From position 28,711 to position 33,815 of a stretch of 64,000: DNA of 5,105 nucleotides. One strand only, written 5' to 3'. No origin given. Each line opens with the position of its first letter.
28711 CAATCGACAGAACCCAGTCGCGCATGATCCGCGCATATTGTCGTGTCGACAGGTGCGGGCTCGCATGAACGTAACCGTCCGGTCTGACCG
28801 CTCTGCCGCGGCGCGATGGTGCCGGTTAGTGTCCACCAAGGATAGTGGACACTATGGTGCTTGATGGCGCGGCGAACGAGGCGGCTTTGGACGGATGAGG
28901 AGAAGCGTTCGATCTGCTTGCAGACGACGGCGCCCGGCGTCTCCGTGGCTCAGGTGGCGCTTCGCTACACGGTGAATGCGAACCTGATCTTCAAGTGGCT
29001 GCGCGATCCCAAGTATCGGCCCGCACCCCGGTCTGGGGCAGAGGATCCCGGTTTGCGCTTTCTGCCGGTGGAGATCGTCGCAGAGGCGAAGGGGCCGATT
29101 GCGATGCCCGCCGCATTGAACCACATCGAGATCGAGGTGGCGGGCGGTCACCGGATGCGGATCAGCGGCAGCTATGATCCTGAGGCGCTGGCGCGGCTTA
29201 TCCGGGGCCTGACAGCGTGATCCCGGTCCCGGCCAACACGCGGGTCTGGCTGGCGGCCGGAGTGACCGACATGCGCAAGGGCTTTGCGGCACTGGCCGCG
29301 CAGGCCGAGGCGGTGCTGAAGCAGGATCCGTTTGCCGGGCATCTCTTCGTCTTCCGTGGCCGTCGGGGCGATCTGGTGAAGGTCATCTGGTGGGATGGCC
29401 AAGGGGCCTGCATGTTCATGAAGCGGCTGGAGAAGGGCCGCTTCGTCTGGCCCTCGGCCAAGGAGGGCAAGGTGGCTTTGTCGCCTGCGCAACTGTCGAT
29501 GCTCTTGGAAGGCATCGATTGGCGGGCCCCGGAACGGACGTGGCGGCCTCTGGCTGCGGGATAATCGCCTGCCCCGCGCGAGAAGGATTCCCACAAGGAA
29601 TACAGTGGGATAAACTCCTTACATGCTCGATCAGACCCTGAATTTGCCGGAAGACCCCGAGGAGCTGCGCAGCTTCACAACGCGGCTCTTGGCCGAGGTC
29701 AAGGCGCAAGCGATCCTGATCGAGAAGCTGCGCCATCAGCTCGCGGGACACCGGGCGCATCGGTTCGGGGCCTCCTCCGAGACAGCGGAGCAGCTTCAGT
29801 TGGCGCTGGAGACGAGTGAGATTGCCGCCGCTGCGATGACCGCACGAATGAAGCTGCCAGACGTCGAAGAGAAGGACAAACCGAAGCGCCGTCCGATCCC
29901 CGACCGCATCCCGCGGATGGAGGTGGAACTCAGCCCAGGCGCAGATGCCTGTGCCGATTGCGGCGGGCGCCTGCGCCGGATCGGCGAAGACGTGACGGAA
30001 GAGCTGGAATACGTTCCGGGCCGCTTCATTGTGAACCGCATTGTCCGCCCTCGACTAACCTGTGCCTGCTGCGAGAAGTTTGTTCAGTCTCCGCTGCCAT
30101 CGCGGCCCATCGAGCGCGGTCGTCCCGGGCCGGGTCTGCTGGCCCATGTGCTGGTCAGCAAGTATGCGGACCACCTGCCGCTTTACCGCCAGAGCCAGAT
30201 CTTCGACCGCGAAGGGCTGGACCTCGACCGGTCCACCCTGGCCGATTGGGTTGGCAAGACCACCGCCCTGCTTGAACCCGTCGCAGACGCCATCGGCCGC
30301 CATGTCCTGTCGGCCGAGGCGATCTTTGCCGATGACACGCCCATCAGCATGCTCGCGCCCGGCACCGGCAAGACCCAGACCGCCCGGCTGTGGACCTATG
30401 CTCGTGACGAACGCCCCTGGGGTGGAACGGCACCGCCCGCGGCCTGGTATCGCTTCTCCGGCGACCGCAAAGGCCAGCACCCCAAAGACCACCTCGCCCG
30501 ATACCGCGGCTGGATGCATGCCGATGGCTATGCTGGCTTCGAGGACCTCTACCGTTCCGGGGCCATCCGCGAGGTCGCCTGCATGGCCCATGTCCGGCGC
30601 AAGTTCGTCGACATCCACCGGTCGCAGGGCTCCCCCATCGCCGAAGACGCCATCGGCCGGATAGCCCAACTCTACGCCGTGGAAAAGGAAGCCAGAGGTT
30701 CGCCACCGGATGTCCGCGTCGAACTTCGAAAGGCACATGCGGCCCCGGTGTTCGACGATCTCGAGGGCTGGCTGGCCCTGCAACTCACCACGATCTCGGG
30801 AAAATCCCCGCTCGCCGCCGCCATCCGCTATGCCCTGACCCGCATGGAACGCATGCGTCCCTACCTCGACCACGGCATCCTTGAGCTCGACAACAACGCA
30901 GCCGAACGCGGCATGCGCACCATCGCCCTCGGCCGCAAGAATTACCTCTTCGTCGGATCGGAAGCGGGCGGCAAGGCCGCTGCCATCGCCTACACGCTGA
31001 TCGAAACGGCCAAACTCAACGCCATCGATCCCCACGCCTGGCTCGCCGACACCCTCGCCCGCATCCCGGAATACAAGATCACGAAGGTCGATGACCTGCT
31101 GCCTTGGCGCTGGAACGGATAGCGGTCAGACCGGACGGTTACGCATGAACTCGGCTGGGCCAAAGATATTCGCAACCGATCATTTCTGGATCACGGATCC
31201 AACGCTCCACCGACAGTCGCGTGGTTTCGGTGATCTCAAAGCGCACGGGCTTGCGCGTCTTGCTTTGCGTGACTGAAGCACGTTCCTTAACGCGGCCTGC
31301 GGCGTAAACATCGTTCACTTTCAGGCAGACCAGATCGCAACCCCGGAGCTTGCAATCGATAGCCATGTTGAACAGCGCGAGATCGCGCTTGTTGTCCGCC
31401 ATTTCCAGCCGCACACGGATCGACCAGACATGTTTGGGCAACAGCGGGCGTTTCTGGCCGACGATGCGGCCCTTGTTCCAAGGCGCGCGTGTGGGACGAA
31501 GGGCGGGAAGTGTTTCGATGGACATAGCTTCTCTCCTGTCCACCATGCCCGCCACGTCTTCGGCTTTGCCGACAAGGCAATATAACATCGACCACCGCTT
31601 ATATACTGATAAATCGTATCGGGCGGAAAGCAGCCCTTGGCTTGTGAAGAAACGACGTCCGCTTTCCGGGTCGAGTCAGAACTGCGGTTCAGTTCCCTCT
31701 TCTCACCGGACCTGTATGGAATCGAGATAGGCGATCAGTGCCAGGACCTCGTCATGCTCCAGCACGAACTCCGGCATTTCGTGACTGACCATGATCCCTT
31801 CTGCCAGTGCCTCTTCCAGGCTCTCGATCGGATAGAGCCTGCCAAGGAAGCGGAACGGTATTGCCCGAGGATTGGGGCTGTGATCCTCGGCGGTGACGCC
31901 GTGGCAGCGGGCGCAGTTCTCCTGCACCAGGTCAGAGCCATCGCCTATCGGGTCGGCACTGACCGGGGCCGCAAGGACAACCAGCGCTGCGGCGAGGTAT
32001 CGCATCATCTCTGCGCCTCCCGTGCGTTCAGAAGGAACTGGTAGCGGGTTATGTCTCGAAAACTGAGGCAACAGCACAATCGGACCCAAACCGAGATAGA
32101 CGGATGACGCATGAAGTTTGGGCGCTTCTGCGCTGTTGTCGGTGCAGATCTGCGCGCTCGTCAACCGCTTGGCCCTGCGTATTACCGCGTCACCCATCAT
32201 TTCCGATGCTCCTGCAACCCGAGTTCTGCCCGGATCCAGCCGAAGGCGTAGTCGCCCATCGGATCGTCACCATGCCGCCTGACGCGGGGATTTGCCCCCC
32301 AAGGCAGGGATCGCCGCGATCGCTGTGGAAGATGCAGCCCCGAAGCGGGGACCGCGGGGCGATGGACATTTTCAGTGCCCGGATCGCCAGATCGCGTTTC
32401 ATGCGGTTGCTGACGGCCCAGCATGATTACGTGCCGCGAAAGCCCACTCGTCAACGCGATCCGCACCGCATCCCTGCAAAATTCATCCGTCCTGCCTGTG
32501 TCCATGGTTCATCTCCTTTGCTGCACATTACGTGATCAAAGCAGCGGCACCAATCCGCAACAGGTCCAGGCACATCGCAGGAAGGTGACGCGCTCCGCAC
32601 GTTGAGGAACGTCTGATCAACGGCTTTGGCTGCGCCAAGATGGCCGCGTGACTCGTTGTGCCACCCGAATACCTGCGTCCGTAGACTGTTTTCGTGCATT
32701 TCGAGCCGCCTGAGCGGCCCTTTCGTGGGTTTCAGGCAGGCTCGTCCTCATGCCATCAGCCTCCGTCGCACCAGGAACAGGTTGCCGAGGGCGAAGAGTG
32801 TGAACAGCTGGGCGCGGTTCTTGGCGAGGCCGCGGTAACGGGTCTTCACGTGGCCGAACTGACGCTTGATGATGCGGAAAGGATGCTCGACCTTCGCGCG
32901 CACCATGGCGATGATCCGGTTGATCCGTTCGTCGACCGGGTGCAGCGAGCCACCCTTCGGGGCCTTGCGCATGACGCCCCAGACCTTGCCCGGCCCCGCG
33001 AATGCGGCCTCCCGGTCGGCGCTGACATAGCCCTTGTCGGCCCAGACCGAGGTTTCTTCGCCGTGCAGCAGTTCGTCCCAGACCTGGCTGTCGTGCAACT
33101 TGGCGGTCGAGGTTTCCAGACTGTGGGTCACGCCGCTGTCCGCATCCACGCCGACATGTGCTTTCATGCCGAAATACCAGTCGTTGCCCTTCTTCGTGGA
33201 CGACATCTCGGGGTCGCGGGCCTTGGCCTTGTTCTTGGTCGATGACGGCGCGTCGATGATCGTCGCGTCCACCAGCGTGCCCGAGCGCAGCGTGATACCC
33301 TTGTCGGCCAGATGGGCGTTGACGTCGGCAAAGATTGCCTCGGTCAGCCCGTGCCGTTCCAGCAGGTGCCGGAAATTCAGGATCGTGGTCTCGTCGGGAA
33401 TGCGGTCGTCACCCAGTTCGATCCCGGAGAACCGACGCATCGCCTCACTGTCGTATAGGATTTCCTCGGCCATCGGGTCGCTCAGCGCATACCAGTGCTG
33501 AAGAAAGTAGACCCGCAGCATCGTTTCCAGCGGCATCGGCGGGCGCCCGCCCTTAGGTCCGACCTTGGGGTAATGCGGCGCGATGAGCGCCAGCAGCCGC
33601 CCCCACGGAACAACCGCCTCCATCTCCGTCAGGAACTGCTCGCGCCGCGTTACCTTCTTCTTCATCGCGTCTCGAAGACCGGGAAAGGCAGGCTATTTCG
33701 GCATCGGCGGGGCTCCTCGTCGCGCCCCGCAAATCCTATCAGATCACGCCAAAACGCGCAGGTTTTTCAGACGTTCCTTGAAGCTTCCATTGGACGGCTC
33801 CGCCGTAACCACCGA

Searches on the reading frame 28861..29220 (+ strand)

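Call 21: search_protein_families(library=pfam, proteins=[window:28861-29220:+], max_evalue=0.001)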
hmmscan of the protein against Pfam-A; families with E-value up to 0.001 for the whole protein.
window:28861-29220:+ (119 aa): 1 family
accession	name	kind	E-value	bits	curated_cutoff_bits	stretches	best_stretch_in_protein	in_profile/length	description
PF01527.26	HTH_Tnp_1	-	4.6e-06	27.2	24.1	1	5-49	2-46/75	Transposase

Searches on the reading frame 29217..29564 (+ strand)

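Call 21: search_protein_families(library=pfam, proteins=[window:29217-29564:+], max_evalue=0.001)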
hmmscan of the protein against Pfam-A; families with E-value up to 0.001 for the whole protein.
window:29217-29564:+ (115 aa): 1 family
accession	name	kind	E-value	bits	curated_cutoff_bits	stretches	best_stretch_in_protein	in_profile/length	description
PF05717.18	TnpB_IS66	-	1.6e-39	134.3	26.6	1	9-106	2-100/101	IS66 Orf2 like protein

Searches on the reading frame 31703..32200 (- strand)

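Call 21: search_protein_families(library=pfam, proteins=[window:31703-32200:-], max_evalue=0.001)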
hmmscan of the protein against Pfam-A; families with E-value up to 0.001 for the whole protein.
window:31703-32200:- (165 aa): 2 families
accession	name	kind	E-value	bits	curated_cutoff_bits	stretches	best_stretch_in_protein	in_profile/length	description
PF13442.11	Cytochrome_CBB3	-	4.5e-06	27.3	27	1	86-159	4-68/68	Cytochrome C oxidase, cbb3-type, subunit III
PF00034.26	Cytochrom_C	-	7.7e-06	27.6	21.3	1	87-162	3-89/90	Cytochrome c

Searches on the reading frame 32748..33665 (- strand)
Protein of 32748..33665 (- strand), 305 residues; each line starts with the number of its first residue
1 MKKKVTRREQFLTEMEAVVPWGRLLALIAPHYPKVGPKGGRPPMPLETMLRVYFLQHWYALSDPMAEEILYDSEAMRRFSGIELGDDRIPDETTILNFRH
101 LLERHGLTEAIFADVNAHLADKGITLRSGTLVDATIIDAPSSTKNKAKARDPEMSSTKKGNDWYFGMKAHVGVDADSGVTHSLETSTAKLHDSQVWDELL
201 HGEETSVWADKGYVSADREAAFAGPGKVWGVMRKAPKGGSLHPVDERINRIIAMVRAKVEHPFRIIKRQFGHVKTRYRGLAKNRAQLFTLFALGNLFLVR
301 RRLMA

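Call 21: search_protein_families(library=pfam, proteins=[window:32748-33665:-], max_evalue=0.001)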
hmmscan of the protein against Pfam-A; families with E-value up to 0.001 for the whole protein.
window:32748-33665:- (305 aa): 4 families
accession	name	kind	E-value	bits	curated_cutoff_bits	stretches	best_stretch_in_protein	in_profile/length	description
PF01609.27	DDE_Tnp_1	-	3.5e-29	102.5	23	1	127-293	4-197/200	Transposase DDE domain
PF05598.16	DUF772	-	1.5e-21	76.6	23.1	1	40-115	1-74/74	Transposase domain (DUF772)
PF13359.12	DDE_Tnp_4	-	2.3e-11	44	24.8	1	144-280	15-141/158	DDE superfamily endonuclease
PF13612.12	DDE_Tnp_1_3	-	2.6e-05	24.7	27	1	132-217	10-95/155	Transposase DDE domain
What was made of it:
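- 32533..33842 (-): IS5-family insertion immediately upstream of gene A. This is context, not part of the system. DDE_Tnp_1 and DUF772 transposase at 32748-33665 (call 21).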
